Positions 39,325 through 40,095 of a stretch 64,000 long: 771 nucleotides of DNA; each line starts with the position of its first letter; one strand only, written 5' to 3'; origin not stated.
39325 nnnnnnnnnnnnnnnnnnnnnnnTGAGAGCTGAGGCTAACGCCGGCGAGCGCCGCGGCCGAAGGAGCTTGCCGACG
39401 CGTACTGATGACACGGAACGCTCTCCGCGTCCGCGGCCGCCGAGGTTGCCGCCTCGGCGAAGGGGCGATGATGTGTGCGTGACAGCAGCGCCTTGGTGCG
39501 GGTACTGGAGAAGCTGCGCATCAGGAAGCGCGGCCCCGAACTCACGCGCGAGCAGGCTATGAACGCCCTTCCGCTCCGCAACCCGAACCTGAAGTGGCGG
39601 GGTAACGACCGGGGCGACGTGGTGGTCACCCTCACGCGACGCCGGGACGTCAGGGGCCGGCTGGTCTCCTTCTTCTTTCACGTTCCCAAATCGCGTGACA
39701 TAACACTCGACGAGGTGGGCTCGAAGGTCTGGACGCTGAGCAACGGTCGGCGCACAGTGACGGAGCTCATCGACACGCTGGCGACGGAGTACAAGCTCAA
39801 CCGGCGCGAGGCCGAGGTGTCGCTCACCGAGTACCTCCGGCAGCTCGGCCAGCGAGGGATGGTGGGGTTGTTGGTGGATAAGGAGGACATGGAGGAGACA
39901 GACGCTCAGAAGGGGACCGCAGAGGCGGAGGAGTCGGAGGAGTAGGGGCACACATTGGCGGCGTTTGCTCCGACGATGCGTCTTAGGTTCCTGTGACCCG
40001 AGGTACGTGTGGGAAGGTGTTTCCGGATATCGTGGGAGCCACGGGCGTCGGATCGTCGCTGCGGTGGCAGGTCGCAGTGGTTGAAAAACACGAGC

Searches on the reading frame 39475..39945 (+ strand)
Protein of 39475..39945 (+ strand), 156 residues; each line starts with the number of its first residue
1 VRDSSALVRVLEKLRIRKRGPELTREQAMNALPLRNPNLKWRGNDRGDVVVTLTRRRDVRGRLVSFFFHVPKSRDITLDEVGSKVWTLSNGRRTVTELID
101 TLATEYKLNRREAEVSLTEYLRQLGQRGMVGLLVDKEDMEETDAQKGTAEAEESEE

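Call 58: search_protein_families(library=padloc, proteins=[window:39475-39942:+], max_evalue=0.001)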
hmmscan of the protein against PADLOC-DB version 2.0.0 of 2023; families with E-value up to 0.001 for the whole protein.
window:39475-39942:+ (156 aa): 0 families

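Call 61: list_cluster_members(proteins=[window:39475-39945:+, window:38538-39350:+, window:37856-38314:+, window:36678-37763:-, window:36034-36687:-, window:35463-36029:-])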
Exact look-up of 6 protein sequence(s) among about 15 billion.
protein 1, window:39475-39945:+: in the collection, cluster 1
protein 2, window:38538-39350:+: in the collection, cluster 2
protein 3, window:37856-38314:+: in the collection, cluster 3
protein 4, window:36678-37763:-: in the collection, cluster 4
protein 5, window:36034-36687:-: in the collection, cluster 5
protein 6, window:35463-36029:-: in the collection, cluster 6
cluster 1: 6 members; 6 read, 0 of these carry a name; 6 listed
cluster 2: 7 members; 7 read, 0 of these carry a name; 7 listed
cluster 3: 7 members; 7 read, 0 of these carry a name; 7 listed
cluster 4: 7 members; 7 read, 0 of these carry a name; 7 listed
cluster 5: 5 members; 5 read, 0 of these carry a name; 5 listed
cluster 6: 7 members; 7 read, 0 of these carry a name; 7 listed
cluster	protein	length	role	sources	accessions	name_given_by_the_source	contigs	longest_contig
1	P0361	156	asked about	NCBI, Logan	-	-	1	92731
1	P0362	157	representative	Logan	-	-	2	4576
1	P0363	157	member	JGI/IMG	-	-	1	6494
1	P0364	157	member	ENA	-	-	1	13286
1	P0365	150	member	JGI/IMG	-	-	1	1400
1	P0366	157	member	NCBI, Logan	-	-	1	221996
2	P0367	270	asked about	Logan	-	-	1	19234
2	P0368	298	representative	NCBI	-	-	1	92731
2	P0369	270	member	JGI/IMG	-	-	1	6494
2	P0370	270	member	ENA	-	-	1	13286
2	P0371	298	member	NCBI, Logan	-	-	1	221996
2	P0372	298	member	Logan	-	-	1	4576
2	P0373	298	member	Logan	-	-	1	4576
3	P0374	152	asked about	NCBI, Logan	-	-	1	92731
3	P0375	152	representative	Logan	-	-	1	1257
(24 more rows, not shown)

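Call 62: find_encoding_contigs(protein=P0366, flank=10000, max_places=6)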
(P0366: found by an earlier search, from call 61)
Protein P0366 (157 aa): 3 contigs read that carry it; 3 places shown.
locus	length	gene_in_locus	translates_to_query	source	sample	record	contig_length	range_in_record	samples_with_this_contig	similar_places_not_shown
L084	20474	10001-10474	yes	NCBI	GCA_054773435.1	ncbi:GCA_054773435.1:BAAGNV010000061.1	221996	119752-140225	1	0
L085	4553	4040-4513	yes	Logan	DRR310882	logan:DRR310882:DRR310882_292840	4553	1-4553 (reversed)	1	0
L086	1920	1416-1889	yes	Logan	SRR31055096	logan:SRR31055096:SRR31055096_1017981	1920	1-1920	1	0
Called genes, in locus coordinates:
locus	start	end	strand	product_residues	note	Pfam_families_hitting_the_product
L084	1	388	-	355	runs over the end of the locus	PF13715:CarbopepD_reg_2 (faint), PF13620:CarboxypepD_reg (weak)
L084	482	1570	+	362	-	PF00535:Glycos_transf_2, PF13641:Glyco_tranf_2_3, PF13632:Glyco_trans_2_3 (weak)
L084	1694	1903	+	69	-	-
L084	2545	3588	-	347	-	-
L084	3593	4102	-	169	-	PF13490:zf-HC2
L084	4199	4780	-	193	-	PF07638:Sigma70_ECF (weak), PF04542:Sigma70_r2, PF08281:Sigma70_r4_2, PF04545:Sigma70_r4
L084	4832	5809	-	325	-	PF01336:tRNA_anti-codon, PF01966:HD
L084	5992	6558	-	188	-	PF02572:CobA_CobO_BtuR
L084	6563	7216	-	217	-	PF00300:His_Phos_1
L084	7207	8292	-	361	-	PF16575:CLP1_P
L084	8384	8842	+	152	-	PF13474:SnoaL_3 (weak), PF14534:DUF4440 (weak)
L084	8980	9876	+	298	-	PF13385:Laminin_G_3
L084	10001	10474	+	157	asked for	PF05402:PqqD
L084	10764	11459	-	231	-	-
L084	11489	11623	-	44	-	-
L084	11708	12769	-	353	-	PF01261:AP_endonuc_2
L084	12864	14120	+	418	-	PF01595:CNNM, PF00571:CBS, PF03471:CorC_HlyC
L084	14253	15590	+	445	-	PF01595:CNNM, PF00571:CBS, PF03471:CorC_HlyC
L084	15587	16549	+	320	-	PF01435:Peptidase_M48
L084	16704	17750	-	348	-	PF01817:CM_2, PF00800:PDT, PF01842:ACT (weak)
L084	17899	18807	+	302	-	PF17848:Zn_ribbon_ACC, PF01039:Carboxyl_trans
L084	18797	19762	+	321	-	PF03255:ACCA, PF01039:Carboxyl_trans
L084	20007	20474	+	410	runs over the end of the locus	PF00574:CLP_protease (faint), PF01343:Peptidase_S49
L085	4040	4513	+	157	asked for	PF05402:PqqD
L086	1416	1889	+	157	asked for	PF05402:PqqD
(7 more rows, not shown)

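Call 63: find_encoding_contigs(protein=P0364, flank=10000, max_places=6)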
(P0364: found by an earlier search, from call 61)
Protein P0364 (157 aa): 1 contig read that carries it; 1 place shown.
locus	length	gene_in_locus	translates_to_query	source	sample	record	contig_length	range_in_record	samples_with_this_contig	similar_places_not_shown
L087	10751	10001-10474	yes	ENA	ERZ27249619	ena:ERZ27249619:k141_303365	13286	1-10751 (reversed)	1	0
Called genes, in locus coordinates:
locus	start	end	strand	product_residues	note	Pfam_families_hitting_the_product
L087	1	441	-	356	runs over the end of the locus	PF14686:fn3_3 (faint), PF13715:CarbopepD_reg_2 (faint), PF13620:CarboxypepD_reg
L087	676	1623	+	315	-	PF00535:Glycos_transf_2, PF13641:Glyco_tranf_2_3, PF13632:Glyco_trans_2_3 (weak)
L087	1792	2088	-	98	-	PF04316:FlgM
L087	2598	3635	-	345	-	-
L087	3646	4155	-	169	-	PF13490:zf-HC2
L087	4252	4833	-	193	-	PF07638:Sigma70_ECF (weak), PF04542:Sigma70_r2, PF08281:Sigma70_r4_2, PF04545:Sigma70_r4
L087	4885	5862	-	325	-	PF01336:tRNA_anti-codon, PF01966:HD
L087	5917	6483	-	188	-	PF02572:CobA_CobO_BtuR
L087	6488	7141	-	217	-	PF00300:His_Phos_1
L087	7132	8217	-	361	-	PF16575:CLP1_P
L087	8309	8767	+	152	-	PF13474:SnoaL_3 (weak), PF14534:DUF4440 (weak)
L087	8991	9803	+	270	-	PF13385:Laminin_G_3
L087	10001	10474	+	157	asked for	PF05402:PqqD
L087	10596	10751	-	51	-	?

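Call 64: find_encoding_contigs(protein=P0363, flank=10000, max_places=6)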
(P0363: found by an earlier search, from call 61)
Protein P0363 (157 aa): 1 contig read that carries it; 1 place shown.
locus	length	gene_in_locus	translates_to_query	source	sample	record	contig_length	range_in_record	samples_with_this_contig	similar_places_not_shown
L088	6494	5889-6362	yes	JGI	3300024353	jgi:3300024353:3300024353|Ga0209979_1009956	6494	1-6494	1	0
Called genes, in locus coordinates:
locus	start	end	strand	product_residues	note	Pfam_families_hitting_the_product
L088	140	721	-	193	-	PF07638:Sigma70_ECF (weak), PF04542:Sigma70_r2, PF08281:Sigma70_r4_2, PF04545:Sigma70_r4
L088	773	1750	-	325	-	PF01336:tRNA_anti-codon, PF01966:HD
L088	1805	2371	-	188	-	PF02572:CobA_CobO_BtuR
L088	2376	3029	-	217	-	PF00300:His_Phos_1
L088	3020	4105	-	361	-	PF16575:CLP1_P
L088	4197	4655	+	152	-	PF13474:SnoaL_3, PF14534:DUF4440 (weak)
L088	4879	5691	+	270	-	PF13385:Laminin_G_3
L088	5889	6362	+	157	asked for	PF05402:PqqD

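Call 75: search_protein_families(library=pfam, proteins=[L084:10764-11459:-, L084:11489-11623:-, window:39475-39942:+], max_evalue=0.01)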
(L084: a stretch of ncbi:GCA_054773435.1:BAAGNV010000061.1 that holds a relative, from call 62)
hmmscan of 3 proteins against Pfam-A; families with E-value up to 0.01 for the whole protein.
L084:10764-11459:- (231 aa): 0 families

L084:11489-11623:- (44 aa): 0 families

window:39475-39942:+ (156 aa): 1 family
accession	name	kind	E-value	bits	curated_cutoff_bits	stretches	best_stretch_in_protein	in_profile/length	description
PF05402.18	PqqD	-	1e-10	42.2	23.4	1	76-130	13-67/67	Coenzyme PQQ synthesis protein D (PqqD)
